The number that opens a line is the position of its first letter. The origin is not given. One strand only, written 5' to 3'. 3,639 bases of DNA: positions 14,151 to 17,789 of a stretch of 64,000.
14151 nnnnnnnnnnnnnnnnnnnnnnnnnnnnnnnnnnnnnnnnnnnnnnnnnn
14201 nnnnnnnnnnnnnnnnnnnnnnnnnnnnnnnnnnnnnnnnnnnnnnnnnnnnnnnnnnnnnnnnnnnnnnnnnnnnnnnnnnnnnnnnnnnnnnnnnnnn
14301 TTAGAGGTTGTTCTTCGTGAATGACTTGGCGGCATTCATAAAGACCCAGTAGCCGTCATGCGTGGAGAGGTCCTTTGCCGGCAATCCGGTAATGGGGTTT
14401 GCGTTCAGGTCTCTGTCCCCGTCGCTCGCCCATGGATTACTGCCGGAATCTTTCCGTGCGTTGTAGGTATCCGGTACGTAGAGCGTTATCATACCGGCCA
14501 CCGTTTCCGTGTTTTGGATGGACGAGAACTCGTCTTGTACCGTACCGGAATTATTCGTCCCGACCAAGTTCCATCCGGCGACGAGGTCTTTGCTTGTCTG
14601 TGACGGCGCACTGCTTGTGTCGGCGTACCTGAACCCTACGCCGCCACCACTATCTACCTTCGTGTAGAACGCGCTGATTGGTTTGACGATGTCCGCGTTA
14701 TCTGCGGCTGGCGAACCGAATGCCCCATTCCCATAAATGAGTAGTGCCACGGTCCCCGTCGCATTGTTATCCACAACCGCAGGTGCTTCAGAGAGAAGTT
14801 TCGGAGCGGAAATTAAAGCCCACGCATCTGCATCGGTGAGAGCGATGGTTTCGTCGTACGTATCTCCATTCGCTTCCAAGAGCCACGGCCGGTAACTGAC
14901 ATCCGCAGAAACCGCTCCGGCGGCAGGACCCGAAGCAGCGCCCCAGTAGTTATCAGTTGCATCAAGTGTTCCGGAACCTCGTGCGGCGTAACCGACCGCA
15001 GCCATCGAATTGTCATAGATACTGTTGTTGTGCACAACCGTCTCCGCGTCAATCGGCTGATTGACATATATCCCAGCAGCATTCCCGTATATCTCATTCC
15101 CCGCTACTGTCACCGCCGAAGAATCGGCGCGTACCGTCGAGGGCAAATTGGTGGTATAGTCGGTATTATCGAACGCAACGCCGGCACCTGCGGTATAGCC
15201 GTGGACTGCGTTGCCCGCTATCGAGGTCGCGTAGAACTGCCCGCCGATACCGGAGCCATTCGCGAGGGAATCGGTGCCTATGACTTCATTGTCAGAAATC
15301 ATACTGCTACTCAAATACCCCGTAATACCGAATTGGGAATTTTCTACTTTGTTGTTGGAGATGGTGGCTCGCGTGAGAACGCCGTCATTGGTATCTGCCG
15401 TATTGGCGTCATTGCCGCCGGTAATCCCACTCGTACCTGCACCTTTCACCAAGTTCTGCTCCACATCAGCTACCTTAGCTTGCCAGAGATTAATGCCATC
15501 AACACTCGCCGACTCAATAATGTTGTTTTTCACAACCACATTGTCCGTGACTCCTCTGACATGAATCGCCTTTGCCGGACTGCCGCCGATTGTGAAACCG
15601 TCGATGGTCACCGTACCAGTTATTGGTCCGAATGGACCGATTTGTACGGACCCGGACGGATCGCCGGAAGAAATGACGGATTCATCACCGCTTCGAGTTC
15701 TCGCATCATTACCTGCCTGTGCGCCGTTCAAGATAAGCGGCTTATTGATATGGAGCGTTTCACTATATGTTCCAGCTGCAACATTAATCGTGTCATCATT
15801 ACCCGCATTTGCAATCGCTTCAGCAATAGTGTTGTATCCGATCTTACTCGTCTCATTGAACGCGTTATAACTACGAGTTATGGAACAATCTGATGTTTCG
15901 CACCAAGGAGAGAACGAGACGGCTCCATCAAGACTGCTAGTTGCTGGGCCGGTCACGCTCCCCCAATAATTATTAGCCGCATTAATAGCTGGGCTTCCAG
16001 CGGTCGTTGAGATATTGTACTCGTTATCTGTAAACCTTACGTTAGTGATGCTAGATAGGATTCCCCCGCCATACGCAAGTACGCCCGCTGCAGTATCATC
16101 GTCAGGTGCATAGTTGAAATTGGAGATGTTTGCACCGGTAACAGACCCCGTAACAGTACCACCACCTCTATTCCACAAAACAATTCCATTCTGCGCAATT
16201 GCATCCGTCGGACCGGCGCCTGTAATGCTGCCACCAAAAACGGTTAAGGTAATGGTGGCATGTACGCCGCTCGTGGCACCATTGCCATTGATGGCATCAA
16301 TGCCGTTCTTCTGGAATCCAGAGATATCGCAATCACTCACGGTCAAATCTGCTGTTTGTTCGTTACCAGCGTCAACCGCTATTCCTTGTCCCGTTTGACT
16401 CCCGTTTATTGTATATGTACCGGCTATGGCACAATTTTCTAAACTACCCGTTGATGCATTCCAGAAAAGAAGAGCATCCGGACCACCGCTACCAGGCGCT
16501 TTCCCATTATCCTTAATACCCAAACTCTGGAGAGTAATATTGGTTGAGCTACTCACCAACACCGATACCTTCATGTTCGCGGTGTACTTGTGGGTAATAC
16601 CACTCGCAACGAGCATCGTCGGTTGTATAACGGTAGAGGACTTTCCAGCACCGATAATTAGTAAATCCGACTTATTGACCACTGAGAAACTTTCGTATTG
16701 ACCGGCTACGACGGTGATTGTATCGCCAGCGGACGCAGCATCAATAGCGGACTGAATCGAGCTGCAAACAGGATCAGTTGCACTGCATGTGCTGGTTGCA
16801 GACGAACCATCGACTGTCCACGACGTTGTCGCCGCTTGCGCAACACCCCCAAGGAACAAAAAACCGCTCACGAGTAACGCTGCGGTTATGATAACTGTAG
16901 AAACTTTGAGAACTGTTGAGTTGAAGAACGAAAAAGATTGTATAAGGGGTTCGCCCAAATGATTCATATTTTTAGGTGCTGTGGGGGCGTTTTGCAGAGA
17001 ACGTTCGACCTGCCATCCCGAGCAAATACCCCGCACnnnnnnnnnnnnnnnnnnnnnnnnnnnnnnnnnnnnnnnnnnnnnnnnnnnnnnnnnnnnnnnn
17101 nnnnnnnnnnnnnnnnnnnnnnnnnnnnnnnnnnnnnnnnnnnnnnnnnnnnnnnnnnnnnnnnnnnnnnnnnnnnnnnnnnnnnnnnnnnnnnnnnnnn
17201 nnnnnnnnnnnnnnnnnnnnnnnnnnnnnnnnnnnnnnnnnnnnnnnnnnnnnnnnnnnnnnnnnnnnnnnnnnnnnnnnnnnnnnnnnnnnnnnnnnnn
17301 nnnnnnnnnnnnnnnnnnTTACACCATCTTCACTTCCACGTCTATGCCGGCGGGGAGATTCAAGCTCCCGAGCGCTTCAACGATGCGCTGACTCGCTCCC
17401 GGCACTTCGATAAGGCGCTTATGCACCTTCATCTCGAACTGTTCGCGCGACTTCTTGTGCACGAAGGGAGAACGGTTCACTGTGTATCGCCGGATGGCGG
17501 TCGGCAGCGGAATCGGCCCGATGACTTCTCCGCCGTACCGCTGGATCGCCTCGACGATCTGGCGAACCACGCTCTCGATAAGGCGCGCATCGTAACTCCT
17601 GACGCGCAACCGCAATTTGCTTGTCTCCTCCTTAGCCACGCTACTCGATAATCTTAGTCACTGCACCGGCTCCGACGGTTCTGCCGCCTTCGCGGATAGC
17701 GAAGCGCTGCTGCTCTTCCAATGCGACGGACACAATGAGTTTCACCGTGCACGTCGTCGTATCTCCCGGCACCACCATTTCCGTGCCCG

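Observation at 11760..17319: A cohesin-dockerin-beta-helix surface-display operon is inserted between rpsJ and rpmJ-rplC, next to a duplicated promoter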

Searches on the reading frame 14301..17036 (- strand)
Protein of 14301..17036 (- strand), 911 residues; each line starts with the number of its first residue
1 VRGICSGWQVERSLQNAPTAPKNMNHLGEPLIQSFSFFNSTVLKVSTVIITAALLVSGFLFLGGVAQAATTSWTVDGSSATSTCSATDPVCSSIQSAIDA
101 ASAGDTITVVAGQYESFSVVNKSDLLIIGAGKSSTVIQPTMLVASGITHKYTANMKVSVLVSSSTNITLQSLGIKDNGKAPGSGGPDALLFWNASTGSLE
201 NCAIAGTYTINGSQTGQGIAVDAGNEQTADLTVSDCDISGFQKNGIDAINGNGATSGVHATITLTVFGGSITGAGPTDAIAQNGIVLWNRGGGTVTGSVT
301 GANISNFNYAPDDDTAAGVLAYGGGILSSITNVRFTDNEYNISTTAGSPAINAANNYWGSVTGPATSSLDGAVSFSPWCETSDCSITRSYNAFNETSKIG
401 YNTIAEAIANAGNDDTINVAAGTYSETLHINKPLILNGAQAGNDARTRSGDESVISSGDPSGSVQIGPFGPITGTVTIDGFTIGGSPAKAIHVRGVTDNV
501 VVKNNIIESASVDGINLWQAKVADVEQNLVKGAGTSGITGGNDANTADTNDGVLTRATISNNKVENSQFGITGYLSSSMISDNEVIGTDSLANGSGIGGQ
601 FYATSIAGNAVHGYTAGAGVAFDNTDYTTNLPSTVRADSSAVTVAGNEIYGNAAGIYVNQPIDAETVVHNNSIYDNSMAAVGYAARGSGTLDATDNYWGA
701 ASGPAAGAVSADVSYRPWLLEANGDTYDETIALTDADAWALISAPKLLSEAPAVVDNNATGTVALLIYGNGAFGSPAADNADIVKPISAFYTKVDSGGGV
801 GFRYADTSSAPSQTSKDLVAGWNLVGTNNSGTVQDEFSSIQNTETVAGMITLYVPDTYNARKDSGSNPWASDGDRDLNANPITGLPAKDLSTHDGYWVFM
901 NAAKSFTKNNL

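Call 3: search_protein_families(library=pfam, proteins=[window:14301-17036:-], max_evalue=1)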
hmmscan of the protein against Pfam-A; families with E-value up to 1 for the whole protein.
window:14301-17036:- (911 aa): 1 family
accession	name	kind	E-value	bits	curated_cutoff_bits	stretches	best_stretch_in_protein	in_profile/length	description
PF13229.12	Beta_helix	-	1.2e-08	35.2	25.9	3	490-688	2-149/158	Right handed beta helix region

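Call 43: search_protein_families(library=ncbifam, proteins=[window:14301-16967:-], max_evalue=0.1)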
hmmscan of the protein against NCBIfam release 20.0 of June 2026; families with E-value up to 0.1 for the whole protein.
window:14301-16967:- (888 aa): 3 families
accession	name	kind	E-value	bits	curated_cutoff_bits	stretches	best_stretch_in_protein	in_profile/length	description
TIGR04247.1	NosD_copper_fam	subfamily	2.3e-14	52.8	300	3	381-520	1-129/377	nitrous oxide reductase family maturation protein NosD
TIGR03804.1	para_beta_helix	repeat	0.019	14.7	19.45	0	615-654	6-43/44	parallel beta-helix repeat protein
NF047854.1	LIC10774_subfam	equivalog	0.095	11.6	380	0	371-555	73-254/358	LIC10774/LIC10365 family surface protein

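Call 52: find_homologous_proteins(query=window:14301-16967:-)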
Query window:14301-16967:- (888 aa): 107 proteins with E <= 0.001 among 8000 candidates.
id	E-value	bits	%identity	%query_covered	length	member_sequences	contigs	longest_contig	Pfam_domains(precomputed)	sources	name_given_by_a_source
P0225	0.0e+0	1469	100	76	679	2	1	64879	PF13229.13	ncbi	-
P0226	2.4e-141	491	57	36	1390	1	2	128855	PF13229.13,PF01471.24,PF05048.20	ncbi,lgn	-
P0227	4.2e-115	404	61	33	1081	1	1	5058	PF05345.19,PF01471.24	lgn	-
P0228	9.3e-107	377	55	42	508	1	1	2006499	-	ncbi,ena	-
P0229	5.6e-105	371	66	32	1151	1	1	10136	PF01471.24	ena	-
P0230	6.5e-97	344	62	32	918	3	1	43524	PF01833.31,PF01471.24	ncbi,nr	ncbi:MAG TPA: peptidoglycan-binding protein, partial [Candidatus Paceibacterota bacterium]|nr:peptid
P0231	4.5e-95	338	59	33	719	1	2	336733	PF01095.26,PF01471.24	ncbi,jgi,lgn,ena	ncbi:MAG: peptidoglycan-binding protein [Candidatus Paceibacterota bacterium]|jgi:hypothetical prote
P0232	4.2e-94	335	40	76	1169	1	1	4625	PF04122.18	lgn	-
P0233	3.2e-90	322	61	32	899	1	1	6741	PF00404.25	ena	-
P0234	7.8e-89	317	47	45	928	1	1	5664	PF13229.13,PF05048.20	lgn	-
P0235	6.8e-87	311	54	39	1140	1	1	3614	PF02494.23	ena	-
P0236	6.1e-86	308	42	52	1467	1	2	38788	-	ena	-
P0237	9.0e-86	307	45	54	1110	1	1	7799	PF17957.8,PF13750.13,PF22842.4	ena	-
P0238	2.9e-84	302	37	76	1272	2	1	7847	PF00404.25,PF00963.25,PF13860.13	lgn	-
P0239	9.1e-84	300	57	32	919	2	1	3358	PF22842.4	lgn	-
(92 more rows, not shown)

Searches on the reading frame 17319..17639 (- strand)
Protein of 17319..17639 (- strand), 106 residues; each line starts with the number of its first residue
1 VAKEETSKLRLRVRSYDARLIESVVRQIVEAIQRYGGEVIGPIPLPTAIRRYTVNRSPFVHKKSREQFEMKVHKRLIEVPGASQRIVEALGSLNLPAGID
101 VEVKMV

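Call 3: search_protein_families(library=pfam, proteins=[window:17319-17639:-], max_evalue=1)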
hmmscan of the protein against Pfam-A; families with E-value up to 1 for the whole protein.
window:17319-17639:- (106 aa): 1 family
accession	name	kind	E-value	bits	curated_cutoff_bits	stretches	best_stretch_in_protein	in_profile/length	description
PF00338.27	Ribosomal_S10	-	8.2e-32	109.8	21.2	1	10-104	1-98/98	Ribosomal protein S10p/S20e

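Call 11: find_related_loci(query=window:17319-17639:-, collection=genome_contigs, flank=10000)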
Query window:17319-17639:- (106 aa) in genome_contigs; peptide patterns used: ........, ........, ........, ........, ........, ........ (x = any residue, [..] = any of these).
599 stretches matched a pattern (row limit reached: there are more); 423 encode a relative of the query (tblastn E <= 1e-3); the best 80 are kept; 80 distinct loci.
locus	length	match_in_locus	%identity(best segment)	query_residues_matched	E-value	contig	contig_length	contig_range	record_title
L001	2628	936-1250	91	1-105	2e-62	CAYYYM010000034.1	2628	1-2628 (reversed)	MAG TPA_asm: uncultured Candidatus Saccharibacteria bacterium isolate SRP214966_co4_73 genome assembly, contig: NODE_780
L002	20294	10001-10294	72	7-104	6e-47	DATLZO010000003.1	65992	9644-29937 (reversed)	MAG TPA_asm: Candidatus Paceibacterota bacterium isolate SMAG_U13300 k141_434837, whole genome shotgun sequence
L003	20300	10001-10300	72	5-104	9e-47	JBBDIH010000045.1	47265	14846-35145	MAG: Candidatus Paceibacterota bacterium isolate LejiaA_33_15 Lejia_A_1274_length_47265_cov_11, whole genome shotgun seq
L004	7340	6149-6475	67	1-105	8e-47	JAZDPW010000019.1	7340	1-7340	MAG: Candidatus Jorgensenbacteria bacterium isolate MEGAHIT-group-0.89 k141_10974144, whole genome shotgun sequence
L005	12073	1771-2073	66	5-105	1e-45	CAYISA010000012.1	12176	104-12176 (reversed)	MAG TPA_asm: uncultured Candidatus Saccharibacteria bacterium isolate ERP119705_co3_270 genome assembly, contig: NODE_62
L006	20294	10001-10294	71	8-105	1e-45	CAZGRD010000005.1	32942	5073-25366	MAG TPA_asm: uncultured Candidatus Saccharibacteria bacterium isolate SRP050083_co1_437 genome assembly, contig: NODE_46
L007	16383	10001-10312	66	2-105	8e-46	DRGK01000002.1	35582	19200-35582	MAG TPA_asm: Candidatus Jorgensenbacteria bacterium isolate HyVt-344 HyVt-344_k145_179869, whole genome shotgun sequence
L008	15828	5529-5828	70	5-104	1e-45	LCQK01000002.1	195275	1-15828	MAG: Candidatus Jorgensenbacteria bacterium GW2011_GWB1_50_10 UY55_C0002, whole genome shotgun sequence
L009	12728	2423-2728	63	5-106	7e-45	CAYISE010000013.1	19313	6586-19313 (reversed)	MAG TPA_asm: uncultured Candidatus Saccharibacteria bacterium isolate ERP119705_co3_567 genome assembly, contig: NODE_32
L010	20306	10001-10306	64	5-106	1e-44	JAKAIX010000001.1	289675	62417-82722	MAG: bacterium isolate WY3.bin51 NODE_22_length_289675_cov_2.261207, whole genome shotgun sequence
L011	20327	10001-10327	62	1-106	3e-44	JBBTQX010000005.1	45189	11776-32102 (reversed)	MAG: Patescibacteria group bacterium isolate H41-bin082_1 H41_bin082_1_000000000005, whole genome shotgun sequence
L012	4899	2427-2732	63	5-106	7e-44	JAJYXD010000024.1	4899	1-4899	MAG: bacterium isolate FK3.bin18 NODE_32448_length_4899_cov_0.770746, whole genome shotgun sequence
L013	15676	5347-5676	61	1-106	6e-44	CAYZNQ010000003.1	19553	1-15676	MAG TPA_asm: uncultured Candidatus Saccharibacteria bacterium isolate SRP118108_co5_393 genome assembly, contig: NODE_24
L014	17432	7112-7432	64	1-104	2e-43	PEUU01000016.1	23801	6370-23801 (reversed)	MAG: Candidatus Jorgensenbacteria bacterium CG03_land_8_20_14_0_80_38_39 CG03_land_8_20_14_0.80_scaffold_661_c, whole ge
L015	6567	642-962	63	2-106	2e-43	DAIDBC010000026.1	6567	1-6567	MAG TPA_asm: Candidatus Colwellbacteria bacterium isolate clean1856 k141_451449, whole genome shotgun sequence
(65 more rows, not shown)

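Call 83: find_encoding_contigs(protein=window:17319-17639:-, flank=6000, max_places=4)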
Protein window:17319-17639:- (106 aa): no gene with exactly this product is on record in the collection.
